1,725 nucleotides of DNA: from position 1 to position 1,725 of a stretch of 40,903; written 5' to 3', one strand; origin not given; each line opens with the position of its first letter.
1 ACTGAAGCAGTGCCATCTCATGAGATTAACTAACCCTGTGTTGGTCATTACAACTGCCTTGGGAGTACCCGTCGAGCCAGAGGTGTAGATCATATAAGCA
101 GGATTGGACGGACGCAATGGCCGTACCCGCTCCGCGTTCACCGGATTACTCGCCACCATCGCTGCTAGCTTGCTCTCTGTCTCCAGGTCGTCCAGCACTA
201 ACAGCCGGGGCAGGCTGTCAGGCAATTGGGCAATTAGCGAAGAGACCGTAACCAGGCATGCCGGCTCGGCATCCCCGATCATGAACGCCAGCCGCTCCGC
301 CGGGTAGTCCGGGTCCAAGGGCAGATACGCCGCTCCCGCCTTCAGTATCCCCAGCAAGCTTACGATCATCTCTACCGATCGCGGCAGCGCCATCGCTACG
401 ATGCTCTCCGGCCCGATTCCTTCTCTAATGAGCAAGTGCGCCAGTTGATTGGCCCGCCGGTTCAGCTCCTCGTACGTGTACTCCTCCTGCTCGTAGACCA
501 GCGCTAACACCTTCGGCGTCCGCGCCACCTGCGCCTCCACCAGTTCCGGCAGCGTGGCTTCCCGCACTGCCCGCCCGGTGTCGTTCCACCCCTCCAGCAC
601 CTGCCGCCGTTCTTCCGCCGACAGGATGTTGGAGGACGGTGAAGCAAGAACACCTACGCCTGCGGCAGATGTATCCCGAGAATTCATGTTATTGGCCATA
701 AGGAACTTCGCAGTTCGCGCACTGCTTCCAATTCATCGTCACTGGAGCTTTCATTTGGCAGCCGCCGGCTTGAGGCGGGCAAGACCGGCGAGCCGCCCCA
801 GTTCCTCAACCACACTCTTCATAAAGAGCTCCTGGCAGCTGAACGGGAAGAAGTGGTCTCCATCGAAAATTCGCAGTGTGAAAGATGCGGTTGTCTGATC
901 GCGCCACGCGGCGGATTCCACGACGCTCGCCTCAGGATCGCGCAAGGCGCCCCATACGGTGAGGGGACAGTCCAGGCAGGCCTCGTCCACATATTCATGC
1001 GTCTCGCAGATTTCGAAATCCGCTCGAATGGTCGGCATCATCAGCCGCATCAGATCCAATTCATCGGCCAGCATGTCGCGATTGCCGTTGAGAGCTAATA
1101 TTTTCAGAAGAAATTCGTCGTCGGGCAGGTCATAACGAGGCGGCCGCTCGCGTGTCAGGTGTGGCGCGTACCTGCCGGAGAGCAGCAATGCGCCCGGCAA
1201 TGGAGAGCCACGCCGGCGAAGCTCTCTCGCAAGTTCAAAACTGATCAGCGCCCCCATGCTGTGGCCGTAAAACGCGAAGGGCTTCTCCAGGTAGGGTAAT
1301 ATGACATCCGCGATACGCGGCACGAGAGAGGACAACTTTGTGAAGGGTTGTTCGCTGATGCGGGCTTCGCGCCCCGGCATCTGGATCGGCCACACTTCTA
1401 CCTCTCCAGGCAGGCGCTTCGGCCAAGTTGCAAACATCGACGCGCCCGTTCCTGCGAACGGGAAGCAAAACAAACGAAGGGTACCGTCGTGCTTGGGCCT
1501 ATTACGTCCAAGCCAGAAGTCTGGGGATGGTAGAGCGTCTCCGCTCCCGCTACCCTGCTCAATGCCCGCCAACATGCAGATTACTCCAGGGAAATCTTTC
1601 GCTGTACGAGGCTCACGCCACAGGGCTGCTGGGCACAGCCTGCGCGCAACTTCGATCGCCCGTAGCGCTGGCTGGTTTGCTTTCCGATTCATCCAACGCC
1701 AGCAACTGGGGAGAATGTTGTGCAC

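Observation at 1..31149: About 31 kb co-directional lipopeptide-type NRPS cluster with two cobalamin radical SAM enzymes, two TauD paralogs and a lipid-tailoring cassette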

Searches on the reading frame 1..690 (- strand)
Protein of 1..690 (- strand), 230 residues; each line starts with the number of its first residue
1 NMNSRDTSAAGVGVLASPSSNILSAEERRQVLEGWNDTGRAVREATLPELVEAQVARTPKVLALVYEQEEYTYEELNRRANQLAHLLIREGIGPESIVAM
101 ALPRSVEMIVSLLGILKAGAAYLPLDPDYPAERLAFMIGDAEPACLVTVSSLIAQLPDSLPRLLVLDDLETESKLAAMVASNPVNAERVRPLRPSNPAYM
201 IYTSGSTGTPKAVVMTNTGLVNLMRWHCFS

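Call 5: search_protein_families(library=pfam, proteins=[window:1-690:-], max_evalue=0.01)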
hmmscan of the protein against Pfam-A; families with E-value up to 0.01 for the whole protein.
window:1-690:- (230 aa): 1 family
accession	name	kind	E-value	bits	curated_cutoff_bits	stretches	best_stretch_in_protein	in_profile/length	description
PF00501.34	AMP-binding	-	1.5e-48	166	29.9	1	52-226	2-193/384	AMP-binding enzyme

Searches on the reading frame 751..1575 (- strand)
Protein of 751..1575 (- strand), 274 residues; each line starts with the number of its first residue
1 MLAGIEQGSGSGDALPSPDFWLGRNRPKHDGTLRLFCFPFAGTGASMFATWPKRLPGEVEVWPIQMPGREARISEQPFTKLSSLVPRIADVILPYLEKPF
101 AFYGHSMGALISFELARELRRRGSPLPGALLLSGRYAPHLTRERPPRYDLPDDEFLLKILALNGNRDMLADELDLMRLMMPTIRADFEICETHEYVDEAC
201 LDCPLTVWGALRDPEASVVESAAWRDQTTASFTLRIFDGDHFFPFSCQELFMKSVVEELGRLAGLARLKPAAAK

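Call 9: find_encoding_contigs(protein=window:751-1575:-, flank=10000, max_places=6)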
Protein window:751-1575:- (274 aa): 1 contig read that carries it; 1 place shown.
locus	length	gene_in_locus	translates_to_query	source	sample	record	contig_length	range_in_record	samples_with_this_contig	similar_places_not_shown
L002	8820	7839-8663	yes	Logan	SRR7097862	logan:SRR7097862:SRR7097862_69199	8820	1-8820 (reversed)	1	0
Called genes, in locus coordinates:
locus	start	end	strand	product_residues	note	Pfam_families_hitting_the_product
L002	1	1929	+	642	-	?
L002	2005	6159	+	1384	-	PF00668:Condensation, PF00501:AMP-binding, PF13193:AMP-binding_C, PF00550:PP-binding, PF00975:Thioesterase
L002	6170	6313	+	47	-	-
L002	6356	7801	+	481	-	PF07690:MFS_1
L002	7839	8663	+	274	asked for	PF00975:Thioesterase, PF12697:Abhydrolase_6 (weak)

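Call 22: find_related_loci(query=window:751-1575:-, collection=metagenome_contigs, flank=10000)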
Query window:751-1575:- (274 aa) in metagenome_contigs; peptide patterns used: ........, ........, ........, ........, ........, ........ (x = any residue, [..] = any of these).
337 stretches matched a pattern; 164 encode a relative of the query (tblastn E <= 1e-3); the best 80 are kept; 80 distinct loci.
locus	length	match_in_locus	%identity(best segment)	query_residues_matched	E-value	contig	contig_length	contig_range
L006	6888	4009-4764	48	16-269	2e-77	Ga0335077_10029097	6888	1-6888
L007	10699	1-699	50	35-269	2e-73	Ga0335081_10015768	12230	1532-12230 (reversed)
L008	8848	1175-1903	48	17-259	9e-71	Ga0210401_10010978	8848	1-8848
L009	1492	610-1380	45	16-274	6e-73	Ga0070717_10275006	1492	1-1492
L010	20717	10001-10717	46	19-259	7e-69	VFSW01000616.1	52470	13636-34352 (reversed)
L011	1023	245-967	45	21-262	3e-72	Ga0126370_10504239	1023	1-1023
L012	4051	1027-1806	45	6-260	7e-67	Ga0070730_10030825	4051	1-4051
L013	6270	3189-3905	43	21-259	7e-66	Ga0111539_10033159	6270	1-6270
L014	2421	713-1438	45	18-259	7e-67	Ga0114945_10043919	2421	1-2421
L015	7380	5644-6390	44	17-266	6e-66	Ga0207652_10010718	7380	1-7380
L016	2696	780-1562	44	17-273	6e-66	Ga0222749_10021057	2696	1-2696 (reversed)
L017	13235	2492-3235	44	6-260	1e-64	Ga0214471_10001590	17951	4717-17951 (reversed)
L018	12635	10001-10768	41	5-259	8e-65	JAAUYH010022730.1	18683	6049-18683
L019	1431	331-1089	43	18-270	1e-67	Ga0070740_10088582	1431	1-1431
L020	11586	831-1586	42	7-259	3e-64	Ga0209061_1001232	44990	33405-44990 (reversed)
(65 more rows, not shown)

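Call 74: search_protein_families(library=pfam, proteins=[L018:3356-10792:+, L018:11020-11949:+, L018:1906-2859:+], max_evalue=0.001)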
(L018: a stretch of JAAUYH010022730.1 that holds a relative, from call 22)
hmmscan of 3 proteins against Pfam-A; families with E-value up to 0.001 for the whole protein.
L018:3356-10792:+ (2478 aa): 25 families
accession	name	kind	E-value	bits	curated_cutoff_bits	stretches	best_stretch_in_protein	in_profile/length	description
PF00109.32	ketoacyl-synt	-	2.3e-99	332.5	20.8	1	6-255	1-252/252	Beta-ketoacyl synthase, N-terminal domain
PF08659.16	KR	-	2.4e-68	230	22.6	1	1853-2031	1-180/180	KR domain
PF00698.26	Acyl_transf_1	-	1.9e-61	208.7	32.7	1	543-859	2-318/319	Acyl transferase domain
PF00975.26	Thioesterase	-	5.5e-48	164.6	26.4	1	2246-2467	2-222/226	Thioesterase domain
PF02801.28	Ketoacyl-synt_C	-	6.1e-46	155.7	20.8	1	264-380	2-118/119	Beta-ketoacyl synthase, C-terminal domain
PF14765.12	PS-DH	-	2.7e-40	138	23.7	1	1042-1204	4-164/166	Polyketide synthase dehydratase N-terminal domain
PF22621.2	CurL-like_PKS_C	-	6.8e-27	93.7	27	1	453-516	1-64/64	CurL-like, PKS C-terminal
PF21089.3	PKS_DH_N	-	6.3e-25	87.5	27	1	907-1008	1-102/103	Polyketide synthase dehydratase domain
PF08242.18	Methyltransf_12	-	1.2e-21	77.7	30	1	1435-1535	1-98/98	Methyltransferase domain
PF16197.11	KAsynt_C_assoc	-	3.6e-19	69.7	33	1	384-501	2-107/111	Ketoacyl-synthetase C-terminal extension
PF00106.31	adh_short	-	1e-15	58.2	26.6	1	1855-2011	3-160/195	short chain dehydrogenase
PF00550.31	PP-binding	-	2.5e-14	53.7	20.8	1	2138-2201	3-66/67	Phosphopantetheine attachment site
PF13489.12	Methyltransf_23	-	7e-13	49.1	27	1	1426-1587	16-160/164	Methyltransferase domain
PF22336.2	RhiE-like_linker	-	2.3e-12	47.2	27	1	457-521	2-65/67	RhiE-like, KS-MAT linker domain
PF21394.3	Beta-ketacyl_N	-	3.9e-12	46.6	26.9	1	1634-1742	4-107/170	Beta-ketoacyl synthase-like, N-terminal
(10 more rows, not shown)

L018:11020-11949:+ (309 aa): 1 family
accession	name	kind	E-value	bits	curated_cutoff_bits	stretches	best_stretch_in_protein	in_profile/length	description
PF00487.30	FA_desaturase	-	1.6e-12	48.2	29.7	1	55-274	9-230/253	Fatty acid desaturase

L018:1906-2859:+ (317 aa): 1 family
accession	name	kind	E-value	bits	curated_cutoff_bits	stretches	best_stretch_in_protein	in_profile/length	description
PF00487.30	FA_desaturase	-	8.6e-19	68.7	29.7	1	67-289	11-236/253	Fatty acid desaturase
